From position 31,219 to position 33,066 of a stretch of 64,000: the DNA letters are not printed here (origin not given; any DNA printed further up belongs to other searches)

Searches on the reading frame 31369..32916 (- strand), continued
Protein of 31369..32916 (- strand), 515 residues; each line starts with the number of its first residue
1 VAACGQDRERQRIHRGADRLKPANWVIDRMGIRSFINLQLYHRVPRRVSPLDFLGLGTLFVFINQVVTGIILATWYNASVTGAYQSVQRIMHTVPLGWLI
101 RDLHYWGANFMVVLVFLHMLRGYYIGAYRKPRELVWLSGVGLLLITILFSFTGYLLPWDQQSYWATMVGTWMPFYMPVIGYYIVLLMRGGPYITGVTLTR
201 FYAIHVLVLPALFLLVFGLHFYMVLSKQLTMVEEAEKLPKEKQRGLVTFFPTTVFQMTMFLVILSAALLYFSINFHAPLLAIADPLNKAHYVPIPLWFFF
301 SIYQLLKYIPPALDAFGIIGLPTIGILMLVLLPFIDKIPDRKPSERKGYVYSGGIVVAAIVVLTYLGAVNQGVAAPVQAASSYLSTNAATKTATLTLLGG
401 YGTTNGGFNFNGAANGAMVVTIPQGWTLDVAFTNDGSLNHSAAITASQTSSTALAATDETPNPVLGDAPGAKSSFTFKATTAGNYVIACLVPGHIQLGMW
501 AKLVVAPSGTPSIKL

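Call 65: search_protein_families(library=pfam, proteins=[L016:11368-11694:+, L016:11766-12215:+, L016:12632-13516:+, L016:13513-14175:+, L016:14177-14854:+, L016:14973-15713:+, L016:15871-16998:+, L016:9800-11368:+], max_evalue=0.001)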
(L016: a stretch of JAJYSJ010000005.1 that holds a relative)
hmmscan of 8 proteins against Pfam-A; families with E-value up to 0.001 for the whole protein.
L016:11368-11694:+ (108 aa): 1 family
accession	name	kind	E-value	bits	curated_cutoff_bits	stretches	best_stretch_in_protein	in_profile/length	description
PF02583.22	Trns_repr_metal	-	2e-31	108.7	22.8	1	25-105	1-78/78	Metal-sensitive transcriptional repressor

L016:11766-12215:+ (149 aa): 1 family
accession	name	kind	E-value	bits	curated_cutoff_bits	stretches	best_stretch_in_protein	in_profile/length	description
PF03100.22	CcmE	-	1.8e-22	80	24.6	1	37-134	2-98/99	CcmE domain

L016:12632-13516:+ (294 aa): 2 families
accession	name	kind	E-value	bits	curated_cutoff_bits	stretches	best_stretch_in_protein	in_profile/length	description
PF00005.33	ABC_tran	-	2.2e-28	100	25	1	76-217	1-136/137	ABC transporter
PF13304.12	AAA_21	-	9.5e-10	39.4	27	0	90-110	3-23/304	AAA domain, putative AbiEii toxin, Type IV TA system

L016:13513-14175:+ (220 aa): 1 family
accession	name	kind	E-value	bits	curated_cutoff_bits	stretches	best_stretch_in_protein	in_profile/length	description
PF03379.19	CcmB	-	2.4e-22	79.9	24.9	1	8-208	4-204/215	CcmB protein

L016:14177-14854:+ (225 aa): 1 family
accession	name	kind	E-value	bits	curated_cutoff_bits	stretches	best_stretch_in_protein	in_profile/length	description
PF01578.25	Cytochrom_C_asm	-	9e-31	107.6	29.9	1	3-164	33-211/212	Cytochrome C assembly protein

L016:14973-15713:+ (246 aa): 1 family
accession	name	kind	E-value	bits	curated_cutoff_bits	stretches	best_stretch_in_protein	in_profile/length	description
PF05949.17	DUF881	-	7.1e-38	130.2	25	1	107-243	1-139/146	Bacterial protein of unknown function (DUF881)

L016:15871-16998:+ (375 aa): 1 family
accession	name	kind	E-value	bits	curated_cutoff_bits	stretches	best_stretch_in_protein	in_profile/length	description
PF00285.26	Citrate_synt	-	1.7e-142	475.2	27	1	9-358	1-357/357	Citrate synthase, C-terminal domain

L016:9800-11368:+ (522 aa): 4 families
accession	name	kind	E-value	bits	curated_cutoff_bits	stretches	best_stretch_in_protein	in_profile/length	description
PF00033.24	Cytochrome_B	-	1.8e-49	168.6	27.2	1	88-270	6-187/189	Cytochrome b/b6/petB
PF13631.11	Cytochrom_B_N_2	-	1.5e-40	139.3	27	1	154-318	2-162/169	Cytochrome b(N-terminal)/b6/petB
PF00032.22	Cytochrom_B_C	-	1.4e-10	41.7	20.7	1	335-413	10-85/102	Cytochrome b(C-terminal)/b6/petD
PF13442.11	Cytochrome_CBB3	-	0.00022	22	27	1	439-515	5-68/68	Cytochrome C oxidase, cbb3-type, subunit III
